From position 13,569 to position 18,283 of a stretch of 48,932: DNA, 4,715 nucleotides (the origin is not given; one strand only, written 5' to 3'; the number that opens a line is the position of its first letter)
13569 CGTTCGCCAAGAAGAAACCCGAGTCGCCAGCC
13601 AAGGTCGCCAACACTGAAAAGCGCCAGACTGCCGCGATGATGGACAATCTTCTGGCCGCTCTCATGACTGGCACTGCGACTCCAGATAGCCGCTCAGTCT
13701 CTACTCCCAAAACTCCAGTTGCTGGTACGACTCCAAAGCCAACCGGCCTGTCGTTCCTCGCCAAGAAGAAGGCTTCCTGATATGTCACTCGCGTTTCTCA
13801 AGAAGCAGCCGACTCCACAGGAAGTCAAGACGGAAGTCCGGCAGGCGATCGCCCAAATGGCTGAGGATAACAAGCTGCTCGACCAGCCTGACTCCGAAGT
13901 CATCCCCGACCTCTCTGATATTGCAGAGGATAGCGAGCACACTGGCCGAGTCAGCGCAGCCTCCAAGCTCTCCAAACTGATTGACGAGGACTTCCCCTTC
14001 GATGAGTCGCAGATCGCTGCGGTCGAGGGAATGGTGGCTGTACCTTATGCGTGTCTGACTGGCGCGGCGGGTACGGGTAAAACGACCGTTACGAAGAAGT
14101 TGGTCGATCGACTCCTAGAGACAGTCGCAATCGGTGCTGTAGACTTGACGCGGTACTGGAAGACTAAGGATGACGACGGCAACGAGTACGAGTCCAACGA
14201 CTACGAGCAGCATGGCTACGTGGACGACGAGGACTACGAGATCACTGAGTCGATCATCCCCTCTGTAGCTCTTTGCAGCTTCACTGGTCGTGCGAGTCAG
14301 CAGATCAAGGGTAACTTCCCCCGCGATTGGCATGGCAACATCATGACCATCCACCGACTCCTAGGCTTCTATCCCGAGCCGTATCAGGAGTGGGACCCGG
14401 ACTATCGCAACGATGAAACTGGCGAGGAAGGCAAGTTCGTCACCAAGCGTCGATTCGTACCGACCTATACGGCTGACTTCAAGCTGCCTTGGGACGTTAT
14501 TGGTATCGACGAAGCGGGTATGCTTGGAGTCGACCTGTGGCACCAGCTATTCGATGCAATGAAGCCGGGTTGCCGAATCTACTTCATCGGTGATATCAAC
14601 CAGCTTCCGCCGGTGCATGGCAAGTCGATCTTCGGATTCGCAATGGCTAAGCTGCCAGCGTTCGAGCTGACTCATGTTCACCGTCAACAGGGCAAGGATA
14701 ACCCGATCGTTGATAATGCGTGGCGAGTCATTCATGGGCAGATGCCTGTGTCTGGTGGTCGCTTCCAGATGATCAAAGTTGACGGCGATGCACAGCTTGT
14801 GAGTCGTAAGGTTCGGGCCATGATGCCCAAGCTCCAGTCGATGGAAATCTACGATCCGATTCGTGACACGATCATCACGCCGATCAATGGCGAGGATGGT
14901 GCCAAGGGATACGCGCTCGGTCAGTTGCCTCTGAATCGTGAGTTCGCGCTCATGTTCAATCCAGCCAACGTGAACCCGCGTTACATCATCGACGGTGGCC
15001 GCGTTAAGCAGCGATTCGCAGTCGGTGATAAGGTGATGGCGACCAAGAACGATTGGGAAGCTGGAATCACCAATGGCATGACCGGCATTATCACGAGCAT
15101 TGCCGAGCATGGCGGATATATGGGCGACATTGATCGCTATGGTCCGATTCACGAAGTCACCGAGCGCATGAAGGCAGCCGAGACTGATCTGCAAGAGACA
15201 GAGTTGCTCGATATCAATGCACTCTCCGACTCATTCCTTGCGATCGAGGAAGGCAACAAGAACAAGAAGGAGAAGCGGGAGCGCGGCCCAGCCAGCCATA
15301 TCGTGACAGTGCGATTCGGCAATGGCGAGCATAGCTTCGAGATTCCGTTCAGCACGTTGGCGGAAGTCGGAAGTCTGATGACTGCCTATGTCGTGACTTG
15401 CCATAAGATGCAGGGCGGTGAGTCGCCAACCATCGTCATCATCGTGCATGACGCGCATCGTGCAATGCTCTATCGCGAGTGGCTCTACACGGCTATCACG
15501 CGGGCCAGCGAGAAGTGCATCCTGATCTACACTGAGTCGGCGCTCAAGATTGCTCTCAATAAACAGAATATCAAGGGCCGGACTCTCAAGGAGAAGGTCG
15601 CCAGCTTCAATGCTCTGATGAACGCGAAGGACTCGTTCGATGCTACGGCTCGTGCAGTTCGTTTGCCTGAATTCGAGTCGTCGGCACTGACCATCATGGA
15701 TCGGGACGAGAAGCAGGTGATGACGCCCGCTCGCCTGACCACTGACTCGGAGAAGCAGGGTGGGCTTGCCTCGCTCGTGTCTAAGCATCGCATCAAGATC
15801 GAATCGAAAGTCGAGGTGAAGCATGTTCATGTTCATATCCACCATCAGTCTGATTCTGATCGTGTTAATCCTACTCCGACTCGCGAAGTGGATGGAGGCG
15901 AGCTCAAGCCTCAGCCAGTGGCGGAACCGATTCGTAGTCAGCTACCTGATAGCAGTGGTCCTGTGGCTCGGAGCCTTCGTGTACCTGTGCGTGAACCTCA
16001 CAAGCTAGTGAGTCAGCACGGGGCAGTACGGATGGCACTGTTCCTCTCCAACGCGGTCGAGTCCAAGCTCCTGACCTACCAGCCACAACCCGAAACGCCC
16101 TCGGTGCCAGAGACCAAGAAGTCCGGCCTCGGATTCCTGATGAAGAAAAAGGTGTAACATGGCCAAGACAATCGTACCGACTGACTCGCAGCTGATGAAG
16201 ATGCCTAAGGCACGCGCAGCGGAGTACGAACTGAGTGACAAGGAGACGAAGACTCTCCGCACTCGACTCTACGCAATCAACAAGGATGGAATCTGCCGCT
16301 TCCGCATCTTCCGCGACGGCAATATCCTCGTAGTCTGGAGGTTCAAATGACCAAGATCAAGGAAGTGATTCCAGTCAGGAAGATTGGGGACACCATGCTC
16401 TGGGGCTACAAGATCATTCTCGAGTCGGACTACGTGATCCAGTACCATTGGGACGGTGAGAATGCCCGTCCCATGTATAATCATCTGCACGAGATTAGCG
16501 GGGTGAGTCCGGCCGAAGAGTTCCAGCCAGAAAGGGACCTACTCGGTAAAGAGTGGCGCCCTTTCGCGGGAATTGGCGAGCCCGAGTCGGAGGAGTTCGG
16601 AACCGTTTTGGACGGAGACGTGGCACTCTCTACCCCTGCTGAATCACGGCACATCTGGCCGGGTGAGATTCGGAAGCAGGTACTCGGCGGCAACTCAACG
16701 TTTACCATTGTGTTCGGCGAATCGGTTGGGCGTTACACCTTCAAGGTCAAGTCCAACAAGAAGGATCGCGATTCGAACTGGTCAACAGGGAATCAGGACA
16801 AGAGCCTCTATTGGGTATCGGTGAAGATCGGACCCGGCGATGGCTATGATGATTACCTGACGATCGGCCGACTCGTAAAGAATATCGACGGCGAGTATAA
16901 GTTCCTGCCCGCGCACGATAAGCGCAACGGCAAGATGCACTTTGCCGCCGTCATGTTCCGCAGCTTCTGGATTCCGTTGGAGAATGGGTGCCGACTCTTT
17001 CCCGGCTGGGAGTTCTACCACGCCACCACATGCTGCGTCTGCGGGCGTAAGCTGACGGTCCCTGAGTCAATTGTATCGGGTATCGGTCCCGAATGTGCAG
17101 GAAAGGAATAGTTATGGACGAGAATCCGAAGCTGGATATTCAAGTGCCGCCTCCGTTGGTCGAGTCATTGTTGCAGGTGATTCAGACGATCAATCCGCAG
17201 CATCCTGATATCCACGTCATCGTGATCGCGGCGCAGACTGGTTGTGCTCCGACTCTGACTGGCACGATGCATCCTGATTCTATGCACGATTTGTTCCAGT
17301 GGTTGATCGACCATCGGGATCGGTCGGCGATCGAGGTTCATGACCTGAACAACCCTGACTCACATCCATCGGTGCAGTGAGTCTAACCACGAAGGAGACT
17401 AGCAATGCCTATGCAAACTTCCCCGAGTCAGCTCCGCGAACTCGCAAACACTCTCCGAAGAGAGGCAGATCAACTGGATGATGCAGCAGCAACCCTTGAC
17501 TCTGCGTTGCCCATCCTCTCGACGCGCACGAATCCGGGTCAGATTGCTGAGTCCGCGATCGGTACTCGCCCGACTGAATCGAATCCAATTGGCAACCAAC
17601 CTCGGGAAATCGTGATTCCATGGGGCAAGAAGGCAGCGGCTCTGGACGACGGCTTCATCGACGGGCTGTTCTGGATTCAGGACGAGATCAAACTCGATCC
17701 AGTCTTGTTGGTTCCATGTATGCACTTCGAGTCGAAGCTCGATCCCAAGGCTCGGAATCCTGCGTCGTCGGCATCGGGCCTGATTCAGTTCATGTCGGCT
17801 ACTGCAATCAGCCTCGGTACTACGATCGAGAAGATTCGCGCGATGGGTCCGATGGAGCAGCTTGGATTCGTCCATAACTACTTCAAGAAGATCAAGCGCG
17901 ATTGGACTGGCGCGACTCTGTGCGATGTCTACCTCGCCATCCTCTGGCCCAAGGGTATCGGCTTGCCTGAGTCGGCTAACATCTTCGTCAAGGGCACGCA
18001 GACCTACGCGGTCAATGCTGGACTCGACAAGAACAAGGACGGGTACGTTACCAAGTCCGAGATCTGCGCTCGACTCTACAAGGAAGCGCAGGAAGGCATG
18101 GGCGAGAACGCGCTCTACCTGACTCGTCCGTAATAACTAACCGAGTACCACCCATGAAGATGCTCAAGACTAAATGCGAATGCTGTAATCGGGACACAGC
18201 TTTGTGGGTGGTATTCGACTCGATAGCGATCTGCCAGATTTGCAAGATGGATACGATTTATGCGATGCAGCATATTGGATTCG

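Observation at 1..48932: Genome-wide hyper-enrichment of GANTC, above all GAGTC/GACTC, with no methyltransferase gene visible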

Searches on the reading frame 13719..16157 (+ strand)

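Call 4: search_protein_families(library=pfam, proteins=[window:13719-16157:+])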
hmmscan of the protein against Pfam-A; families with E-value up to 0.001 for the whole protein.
window:13719-16157:+ (812 aa): 6 families
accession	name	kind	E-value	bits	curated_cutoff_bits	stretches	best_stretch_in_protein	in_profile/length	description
PF13245.12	AAA_19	-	5.7e-20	72.3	25.1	1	181-299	42-132/134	AAA domain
PF13604.12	AAA_30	-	1.1e-18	68.1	27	1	95-326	3-159/191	AAA domain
PF13538.12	UvrD_C_2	-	6e-17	61.7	27.4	1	556-603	2-52/52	UvrD-like helicase C-terminal domain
PF18335.7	SH3_13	-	8.7e-09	35.5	41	1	405-464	1-57/65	ATP-dependent RecD-like DNA helicase SH3 domain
PF01443.25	Viral_helicase1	-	7.6e-07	29.6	21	0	553-602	178-226/228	Viral superfamily 1 RNA helicase core domain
PF13238.12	AAA_18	-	0.00096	20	29.4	0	112-171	2-62/128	AAA domain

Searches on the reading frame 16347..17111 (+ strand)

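Call 10: search_protein_families(library=pfam, max_evalue=0.01, proteins=[window:16347-17111:+])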
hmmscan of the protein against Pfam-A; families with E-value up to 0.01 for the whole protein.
window:16347-17111:+ (254 aa): 1 family
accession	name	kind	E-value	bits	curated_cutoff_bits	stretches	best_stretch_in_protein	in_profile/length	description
PF19474.4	DUF6011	-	4.6e-13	48.9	26.6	1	224-253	6-35/37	Family of unknown function (DUF6011)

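Call 11: search_protein_families(library=phrogs, max_evalue=0.001, proteins=[window:16347-17111:+])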
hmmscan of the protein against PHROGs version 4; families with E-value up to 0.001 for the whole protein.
window:16347-17111:+ (254 aa): 5 families
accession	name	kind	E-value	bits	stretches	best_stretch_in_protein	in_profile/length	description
phrog_20259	-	unknown function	8.1e-17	62.4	1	107-253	10-136/140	-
phrog_636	-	unknown function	4.1e-06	28.2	1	228-253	206-231/254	-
phrog_25989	-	unknown function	2.5e-05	25.4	1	228-251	4-27/70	-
phrog_4046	-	unknown function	4.1e-05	24.2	1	228-253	273-298/301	-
phrog_6032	-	unknown function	8.9e-05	23.3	1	227-253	247-273/296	-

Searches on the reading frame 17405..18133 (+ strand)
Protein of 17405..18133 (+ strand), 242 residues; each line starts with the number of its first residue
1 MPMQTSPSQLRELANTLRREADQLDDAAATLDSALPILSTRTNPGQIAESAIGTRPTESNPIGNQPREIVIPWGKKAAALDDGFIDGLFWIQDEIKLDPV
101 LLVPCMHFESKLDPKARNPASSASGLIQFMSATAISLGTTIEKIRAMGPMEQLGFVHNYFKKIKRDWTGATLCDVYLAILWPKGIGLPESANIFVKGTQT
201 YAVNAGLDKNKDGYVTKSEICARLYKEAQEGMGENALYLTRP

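Call 10: search_protein_families(library=pfam, max_evalue=0.01, proteins=[window:17405-18133:+])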
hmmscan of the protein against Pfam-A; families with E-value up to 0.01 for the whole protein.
window:17405-18133:+ (242 aa): 1 family
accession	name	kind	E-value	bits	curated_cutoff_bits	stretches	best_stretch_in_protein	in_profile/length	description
PF01464.25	SLT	-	1.7e-06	28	21.3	1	96-141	11-55/117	Transglycosylase SLT domain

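Call 11: search_protein_families(library=phrogs, max_evalue=0.001, proteins=[window:17405-18133:+])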
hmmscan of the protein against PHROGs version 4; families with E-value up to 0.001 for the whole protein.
window:17405-18133:+ (242 aa): 7 families
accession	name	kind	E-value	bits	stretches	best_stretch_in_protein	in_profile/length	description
phrog_4928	-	unknown function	7.2e-39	134.8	1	55-236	603-786/834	-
phrog_196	-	tail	7.7e-31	108.2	1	91-231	389-531/536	baseplate hub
phrog_13530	-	unknown function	3.6e-17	62.8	1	80-230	603-760/997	-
phrog_21656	-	other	7.9e-08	31.7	1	79-163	837-924/1022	peptidase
phrog_4067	-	other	9.2e-06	25.3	1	91-137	677-723/980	transglycosylase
phrog_669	-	lysis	0.00013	20.4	1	95-142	932-978/1946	endolysin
phrog_2013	-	tail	0.0004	20.2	1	52-139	433-522/657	lytic tail protein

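Call 66: search_dna_similar(query=window:17405-18133:+, collection=phages, mode=protein, max_rows=25)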
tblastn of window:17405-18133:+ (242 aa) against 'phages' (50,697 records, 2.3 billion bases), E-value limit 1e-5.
Records with a match: 282; places in all: 282; records where one place covers at least 80% of the query: 2.
Best place of each record, by identity: <60% 282.
By first word of the organism name: Klebsiella 79; Acinetobacter 37; Erwinia 33; Pseudomonas 25; Aeromonas 20; Serratia 19; Vibrio 13; Synechococcus 10; Edwardsiella 7; Achromobacter 4; and 22 more.
By host as written in the record: Klebsiella pneumoniae 51; - 25; Erwinia amylovora 22; Acinetobacter baumannii 18; Pseudomonas aeruginosa 10; Aeromonas hydrophila 9; Erwinia amylovora ATCC 29780 5; Serratia marcescens LVF3 4; and 91 more.
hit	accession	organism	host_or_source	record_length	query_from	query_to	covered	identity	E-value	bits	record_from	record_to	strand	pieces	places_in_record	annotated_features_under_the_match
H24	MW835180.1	Pseudomonas phage vB_PaeS_PAJD-1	Pseudomonas aeruginosa PAO1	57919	40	232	80%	37.3%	1e-27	116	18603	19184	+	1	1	putative lytic transglycosylase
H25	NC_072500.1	Pseudomonas phage vB_PaeS_PAJD-1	Pseudomonas aeruginosa PAO1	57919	40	232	80%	37.3%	1e-27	116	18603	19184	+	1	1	putative lytic transglycosylase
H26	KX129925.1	Pseudomonas phage NP1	-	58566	40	232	80%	37.3%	2e-27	115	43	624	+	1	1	putative lytic transglycosylase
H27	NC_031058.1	Pseudomonas phage NP1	-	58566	40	232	80%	37.3%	2e-27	115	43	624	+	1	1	putative lytic transglycosylase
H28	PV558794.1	Variovorax phage VPv62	Variovorax paradoxus DSM 645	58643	40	232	80%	36.8%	9e-28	116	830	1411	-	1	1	record has no annotation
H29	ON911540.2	Xanthomonas phage vB_Xar_IVIA-DoCa3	Xanthomonas arboricola pv. juglandis ...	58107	40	232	80%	36.8%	2e-27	115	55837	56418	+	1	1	putative lytic transglycosylase | hypothetical protein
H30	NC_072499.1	Xanthomonas phage vB_Xar_IVIA-DoCa3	Xanthomonas arboricola pv. juglandis ...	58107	40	232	80%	36.8%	2e-27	115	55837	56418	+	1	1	putative lytic transglycosylase | hypothetical protein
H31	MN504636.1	Pseudomonas phage Quinobequin-P09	Pseudomonas aeruginosa UCBPP-PA14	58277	40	232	80%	36.8%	2e-27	115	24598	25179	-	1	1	hypothetical protein (x2)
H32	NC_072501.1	Pseudomonas phage Quinobequin-P09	Pseudomonas aeruginosa UCBPP-PA14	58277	40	232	80%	36.8%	2e-27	115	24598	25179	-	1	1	hypothetical protein (x2)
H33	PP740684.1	Pseudomonas phage vB_Pae_SG_WM_Sew_P3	Pseudomonas aeruginosa PA14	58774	40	232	80%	36.8%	4e-27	114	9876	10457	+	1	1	hypothetical protein (x2)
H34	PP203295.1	Pseudomonas phage TIVP-H6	Pseudomonas aeruginosa PA14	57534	40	232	80%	36.8%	8e-27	114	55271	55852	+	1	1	hypothetical protein (x2)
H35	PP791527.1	Pseudomonas phage BL5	Pseudomonas aeruginosa PA14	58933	40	232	80%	36.8%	3e-26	112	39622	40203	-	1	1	hypothetical protein (x2)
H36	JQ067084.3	Pseudomonas phage PaMx25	Pseudomonas aeruginosa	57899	40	232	80%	36.8%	4e-26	112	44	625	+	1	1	putative lytic transglycosylase | putative membrane protein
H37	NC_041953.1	Pseudomonas phage PaMx25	Pseudomonas aeruginosa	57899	40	232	80%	36.8%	4e-26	112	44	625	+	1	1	putative lytic transglycosylase | hypothetical protein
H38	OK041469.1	Achromobacter phage AXY1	Achromobacter xylosoxidans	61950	80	238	66%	44.2%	4e-30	123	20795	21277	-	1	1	hypothetical protein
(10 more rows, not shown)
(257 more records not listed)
